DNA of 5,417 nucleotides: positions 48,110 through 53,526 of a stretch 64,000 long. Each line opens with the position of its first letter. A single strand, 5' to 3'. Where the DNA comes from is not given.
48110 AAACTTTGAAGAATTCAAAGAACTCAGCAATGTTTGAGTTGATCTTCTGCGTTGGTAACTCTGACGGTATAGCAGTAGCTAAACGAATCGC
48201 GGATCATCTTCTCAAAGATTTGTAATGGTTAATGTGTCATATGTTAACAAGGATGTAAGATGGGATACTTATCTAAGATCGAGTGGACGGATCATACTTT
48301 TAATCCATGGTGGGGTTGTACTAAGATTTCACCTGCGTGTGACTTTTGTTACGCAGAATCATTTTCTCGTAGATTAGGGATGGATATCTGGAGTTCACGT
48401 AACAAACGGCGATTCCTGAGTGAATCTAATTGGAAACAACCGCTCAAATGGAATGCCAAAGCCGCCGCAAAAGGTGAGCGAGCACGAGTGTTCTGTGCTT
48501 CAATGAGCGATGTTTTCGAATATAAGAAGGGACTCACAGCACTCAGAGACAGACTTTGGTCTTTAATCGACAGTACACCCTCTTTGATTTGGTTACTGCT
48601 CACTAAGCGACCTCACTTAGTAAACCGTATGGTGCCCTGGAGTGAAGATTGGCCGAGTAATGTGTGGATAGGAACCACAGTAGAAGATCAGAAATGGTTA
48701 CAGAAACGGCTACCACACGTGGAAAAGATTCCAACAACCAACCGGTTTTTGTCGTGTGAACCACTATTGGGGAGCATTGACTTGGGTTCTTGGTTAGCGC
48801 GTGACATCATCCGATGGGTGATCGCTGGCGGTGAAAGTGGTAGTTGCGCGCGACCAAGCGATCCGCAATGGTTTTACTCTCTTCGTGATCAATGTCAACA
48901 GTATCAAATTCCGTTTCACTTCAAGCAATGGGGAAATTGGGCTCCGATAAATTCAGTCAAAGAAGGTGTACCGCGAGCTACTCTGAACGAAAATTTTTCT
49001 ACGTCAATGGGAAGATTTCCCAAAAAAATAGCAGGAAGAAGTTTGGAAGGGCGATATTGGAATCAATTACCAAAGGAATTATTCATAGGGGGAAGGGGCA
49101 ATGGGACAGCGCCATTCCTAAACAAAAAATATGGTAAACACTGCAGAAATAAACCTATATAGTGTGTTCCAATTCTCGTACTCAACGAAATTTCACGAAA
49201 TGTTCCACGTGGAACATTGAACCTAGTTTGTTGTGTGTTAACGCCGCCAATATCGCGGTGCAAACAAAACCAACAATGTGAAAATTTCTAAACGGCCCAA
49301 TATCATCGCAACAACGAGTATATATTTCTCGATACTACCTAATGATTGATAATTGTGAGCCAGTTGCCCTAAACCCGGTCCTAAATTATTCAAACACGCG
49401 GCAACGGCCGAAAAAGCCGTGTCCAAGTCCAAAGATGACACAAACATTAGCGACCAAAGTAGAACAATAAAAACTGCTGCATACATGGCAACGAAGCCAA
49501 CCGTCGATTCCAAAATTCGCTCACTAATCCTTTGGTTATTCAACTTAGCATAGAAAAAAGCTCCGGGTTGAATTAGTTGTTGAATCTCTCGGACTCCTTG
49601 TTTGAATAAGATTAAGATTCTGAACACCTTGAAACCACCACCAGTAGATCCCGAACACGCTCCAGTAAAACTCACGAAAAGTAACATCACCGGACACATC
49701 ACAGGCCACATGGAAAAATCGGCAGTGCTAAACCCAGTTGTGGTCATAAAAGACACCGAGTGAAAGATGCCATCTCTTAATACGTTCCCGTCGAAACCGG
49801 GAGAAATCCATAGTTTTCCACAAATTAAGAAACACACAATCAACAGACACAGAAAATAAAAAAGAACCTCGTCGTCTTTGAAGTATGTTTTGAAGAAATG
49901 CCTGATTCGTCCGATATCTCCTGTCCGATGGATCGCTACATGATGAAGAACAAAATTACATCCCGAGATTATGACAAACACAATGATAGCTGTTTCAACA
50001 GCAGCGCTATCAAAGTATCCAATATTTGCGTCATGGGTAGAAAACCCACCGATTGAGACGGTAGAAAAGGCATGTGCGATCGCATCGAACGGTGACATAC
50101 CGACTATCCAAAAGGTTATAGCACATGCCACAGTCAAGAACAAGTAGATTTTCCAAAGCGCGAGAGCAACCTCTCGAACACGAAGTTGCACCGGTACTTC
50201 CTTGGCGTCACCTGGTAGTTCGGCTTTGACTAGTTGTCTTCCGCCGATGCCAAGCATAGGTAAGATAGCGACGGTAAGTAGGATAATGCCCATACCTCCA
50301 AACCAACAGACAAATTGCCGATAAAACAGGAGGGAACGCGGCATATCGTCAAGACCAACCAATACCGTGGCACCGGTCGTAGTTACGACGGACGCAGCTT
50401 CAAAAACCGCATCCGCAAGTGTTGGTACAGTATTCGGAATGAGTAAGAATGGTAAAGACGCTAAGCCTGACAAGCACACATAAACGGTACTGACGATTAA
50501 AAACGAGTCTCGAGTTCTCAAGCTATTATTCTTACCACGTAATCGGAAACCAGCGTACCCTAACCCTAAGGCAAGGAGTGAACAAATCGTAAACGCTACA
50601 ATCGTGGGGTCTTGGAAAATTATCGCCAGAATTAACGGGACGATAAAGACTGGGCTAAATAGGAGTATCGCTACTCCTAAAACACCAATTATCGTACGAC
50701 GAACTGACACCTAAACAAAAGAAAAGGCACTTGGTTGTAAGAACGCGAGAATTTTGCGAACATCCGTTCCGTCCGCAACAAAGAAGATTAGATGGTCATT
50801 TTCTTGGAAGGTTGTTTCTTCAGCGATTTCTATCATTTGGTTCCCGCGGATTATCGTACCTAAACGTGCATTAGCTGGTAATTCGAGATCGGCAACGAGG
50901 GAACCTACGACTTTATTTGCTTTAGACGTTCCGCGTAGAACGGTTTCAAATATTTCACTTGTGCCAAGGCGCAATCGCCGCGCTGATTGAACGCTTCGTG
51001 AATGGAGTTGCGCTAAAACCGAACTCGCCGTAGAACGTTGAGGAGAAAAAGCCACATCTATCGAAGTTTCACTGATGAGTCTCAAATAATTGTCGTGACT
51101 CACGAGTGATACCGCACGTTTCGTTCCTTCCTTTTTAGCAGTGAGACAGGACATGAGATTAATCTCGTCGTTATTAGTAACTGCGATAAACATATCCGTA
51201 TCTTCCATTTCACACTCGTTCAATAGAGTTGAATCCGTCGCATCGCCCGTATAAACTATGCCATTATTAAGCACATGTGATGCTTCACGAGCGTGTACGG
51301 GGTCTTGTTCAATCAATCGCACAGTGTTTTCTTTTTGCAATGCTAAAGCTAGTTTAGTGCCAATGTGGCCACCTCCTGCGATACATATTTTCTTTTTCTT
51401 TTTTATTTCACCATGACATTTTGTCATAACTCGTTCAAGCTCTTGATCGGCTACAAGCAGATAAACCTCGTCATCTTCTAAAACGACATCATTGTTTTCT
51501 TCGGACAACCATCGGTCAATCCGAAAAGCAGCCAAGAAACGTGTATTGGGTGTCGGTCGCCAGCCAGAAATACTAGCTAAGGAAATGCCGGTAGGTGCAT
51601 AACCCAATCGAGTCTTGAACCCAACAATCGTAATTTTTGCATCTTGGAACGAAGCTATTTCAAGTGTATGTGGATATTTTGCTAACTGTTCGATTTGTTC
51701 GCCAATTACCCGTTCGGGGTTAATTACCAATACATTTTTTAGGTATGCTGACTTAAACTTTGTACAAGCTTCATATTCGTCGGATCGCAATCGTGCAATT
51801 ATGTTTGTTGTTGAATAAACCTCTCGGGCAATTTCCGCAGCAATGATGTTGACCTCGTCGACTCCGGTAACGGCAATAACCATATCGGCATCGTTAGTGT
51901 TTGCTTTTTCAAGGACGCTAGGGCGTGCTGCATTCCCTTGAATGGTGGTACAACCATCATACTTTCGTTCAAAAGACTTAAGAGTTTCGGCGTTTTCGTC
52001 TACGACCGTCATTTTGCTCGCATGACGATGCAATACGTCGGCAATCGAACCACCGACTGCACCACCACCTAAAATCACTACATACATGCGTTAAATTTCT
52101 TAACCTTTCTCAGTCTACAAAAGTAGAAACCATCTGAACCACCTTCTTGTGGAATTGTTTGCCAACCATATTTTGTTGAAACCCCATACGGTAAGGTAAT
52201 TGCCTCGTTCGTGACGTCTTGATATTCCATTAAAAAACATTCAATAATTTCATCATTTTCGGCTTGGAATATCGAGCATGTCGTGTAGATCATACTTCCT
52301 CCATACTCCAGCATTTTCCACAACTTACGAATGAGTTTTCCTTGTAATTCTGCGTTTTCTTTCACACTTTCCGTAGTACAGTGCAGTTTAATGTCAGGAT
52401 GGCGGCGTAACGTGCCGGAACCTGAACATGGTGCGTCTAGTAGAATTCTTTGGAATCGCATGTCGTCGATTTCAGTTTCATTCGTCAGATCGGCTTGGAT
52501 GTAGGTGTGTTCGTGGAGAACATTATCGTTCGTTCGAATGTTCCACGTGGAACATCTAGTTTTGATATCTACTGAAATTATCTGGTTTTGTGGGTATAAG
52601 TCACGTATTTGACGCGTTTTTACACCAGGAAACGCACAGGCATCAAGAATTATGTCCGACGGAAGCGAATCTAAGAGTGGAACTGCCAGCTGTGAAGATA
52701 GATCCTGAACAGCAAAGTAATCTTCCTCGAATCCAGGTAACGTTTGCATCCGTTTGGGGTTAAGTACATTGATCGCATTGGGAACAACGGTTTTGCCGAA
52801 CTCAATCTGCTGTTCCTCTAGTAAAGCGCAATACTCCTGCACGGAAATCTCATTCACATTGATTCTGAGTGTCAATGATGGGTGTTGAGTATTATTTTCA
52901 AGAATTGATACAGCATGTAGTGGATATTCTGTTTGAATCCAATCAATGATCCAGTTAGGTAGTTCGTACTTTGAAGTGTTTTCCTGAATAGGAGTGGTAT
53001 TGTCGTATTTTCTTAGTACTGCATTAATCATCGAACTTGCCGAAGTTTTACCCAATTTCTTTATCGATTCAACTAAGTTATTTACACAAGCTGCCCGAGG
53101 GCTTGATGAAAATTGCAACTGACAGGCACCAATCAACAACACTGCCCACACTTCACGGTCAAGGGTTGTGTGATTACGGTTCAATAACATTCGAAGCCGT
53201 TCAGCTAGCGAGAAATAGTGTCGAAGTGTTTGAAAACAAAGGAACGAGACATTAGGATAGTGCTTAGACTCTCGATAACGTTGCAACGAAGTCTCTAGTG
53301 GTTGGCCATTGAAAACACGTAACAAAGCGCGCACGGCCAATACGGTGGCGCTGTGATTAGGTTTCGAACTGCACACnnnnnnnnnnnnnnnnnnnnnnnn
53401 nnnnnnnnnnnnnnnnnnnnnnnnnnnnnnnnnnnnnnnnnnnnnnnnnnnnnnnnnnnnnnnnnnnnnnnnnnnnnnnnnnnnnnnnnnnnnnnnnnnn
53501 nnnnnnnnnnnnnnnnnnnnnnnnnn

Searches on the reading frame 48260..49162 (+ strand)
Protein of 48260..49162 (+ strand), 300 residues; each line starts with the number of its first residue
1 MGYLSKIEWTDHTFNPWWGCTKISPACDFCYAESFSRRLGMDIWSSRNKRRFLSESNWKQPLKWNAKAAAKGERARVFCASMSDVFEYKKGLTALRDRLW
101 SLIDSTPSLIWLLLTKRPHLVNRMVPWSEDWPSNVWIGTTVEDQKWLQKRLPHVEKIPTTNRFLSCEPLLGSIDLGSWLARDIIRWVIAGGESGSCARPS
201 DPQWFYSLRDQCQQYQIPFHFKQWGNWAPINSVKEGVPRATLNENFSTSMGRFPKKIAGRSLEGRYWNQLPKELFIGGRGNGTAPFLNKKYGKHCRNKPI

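Call 31: search_protein_families(library=pfam, proteins=[window:48260-49162:+], max_evalue=0.00001)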
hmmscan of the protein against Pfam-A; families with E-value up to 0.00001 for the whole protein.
window:48260-49162:+ (300 aa): 1 family
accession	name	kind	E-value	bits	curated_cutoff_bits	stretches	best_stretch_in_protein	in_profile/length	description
PF07505.17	DUF5131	-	5.5e-80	268.8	28.9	1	5-271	2-243/243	Protein of unknown function (DUF5131)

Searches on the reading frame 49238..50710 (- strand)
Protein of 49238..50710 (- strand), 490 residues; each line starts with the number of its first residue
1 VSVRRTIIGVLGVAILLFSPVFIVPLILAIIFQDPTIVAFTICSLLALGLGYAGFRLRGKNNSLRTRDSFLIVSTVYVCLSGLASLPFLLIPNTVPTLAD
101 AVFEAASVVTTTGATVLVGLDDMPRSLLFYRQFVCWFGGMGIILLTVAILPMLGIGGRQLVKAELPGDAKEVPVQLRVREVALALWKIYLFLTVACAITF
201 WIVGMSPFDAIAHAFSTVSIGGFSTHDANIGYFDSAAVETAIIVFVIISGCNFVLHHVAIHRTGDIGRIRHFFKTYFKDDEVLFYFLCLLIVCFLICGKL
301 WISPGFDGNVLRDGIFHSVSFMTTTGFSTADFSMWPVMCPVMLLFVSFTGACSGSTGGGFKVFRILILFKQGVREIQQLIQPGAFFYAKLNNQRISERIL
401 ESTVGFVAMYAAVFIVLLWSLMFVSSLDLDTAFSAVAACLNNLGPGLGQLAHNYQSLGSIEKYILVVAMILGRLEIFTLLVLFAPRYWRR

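Call 31: search_protein_families(library=pfam, proteins=[window:49238-50710:-], max_evalue=0.00001)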
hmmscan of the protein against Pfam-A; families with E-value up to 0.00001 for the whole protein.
window:49238-50710:- (490 aa): 1 family
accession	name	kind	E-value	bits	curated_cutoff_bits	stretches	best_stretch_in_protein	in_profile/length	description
PF02386.22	TrkH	-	1.4e-70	238.6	27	1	54-488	20-500/502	Cation transport protein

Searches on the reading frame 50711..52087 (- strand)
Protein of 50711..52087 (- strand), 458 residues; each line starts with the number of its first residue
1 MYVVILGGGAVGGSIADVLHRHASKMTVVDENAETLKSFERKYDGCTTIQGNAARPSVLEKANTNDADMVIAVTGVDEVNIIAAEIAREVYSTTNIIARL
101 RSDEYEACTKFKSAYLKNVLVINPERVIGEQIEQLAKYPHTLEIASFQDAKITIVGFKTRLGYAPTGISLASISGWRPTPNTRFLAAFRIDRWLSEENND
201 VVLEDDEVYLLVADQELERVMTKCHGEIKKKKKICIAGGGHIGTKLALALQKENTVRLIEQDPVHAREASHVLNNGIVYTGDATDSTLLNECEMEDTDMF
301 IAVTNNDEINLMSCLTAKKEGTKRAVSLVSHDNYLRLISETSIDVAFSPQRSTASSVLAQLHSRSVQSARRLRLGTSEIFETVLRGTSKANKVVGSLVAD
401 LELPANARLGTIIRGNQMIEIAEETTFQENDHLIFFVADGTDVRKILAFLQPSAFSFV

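Call 31: search_protein_families(library=pfam, proteins=[window:50711-52087:-], max_evalue=0.00001)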
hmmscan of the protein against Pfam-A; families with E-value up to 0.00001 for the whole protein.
window:50711-52087:- (458 aa): 9 families
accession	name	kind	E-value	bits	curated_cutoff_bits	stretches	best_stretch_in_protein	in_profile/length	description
PF02254.24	TrkA_N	-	6.2e-48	162.4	23.8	2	3-107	1-103/116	TrkA-N domain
PF13241.12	NAD_binding_7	-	3.1e-10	41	22.1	0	3-93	10-88/104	Putative NAD(P)-binding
PF02558.23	ApbA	-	1.2e-08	35.1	22.2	0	3-74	1-74/150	Ketopantoate reductase PanE/ApbA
PF01210.29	NAD_Gly3P_dh_N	-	3.6e-07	30.7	23.1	0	3-95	2-98/158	NAD-dependent glycerol-3-phosphate dehydrogenase N-terminus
PF02080.26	TrkA_C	-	5.5e-07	29.8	27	0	392-438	11-59/71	TrkA-C domain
PF00070.33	Pyr_redox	-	9.8e-07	29.6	22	0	3-41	2-40/82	Pyridine nucleotide-disulphide oxidoreductase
PF03435.24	Sacchrp_dh_NADP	-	1.4e-06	29.1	25.1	0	3-90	1-93/129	Saccharopine dehydrogenase NADP binding domain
PF01266.30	DAO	-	1.5e-06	28.4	27.9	0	233-348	1-85/353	FAD dependent oxidoreductase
PF03807.23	F420_oxidored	-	2.5e-06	28.4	21.6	0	3-77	2-70/94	NADP oxidoreductase coenzyme F420-dependent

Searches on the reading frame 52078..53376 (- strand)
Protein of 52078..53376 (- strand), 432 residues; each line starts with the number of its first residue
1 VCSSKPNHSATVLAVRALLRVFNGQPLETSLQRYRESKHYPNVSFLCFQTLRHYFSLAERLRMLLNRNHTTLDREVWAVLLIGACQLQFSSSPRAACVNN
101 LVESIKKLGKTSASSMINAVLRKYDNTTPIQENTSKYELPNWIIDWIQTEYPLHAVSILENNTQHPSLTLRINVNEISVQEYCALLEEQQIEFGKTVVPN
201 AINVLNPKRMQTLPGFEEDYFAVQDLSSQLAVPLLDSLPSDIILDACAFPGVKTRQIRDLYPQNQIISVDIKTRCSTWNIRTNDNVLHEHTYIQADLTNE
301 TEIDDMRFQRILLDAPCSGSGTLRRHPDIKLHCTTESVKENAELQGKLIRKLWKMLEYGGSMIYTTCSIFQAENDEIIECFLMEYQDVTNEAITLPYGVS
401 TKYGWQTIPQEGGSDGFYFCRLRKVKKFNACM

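Call 31: search_protein_families(library=pfam, proteins=[window:52078-53376:-], max_evalue=0.00001)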
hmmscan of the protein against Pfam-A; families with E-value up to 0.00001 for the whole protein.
window:52078-53376:- (432 aa): 3 families
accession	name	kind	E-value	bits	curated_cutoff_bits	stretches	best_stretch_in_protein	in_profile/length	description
PF01189.24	Methyltr_RsmB-F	-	1.7e-38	132.8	27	1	234-423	3-199/199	16S rRNA methyltransferase RsmB/F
PF22458.1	RsmF-B_ferredox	-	2.2e-16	60.2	27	1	140-209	2-72/74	Methyltr_RsmF/B-like, ferredoxin-like domain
PF01029.23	NusB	-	2.5e-15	57.5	23.1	1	12-124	5-131/133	NusB family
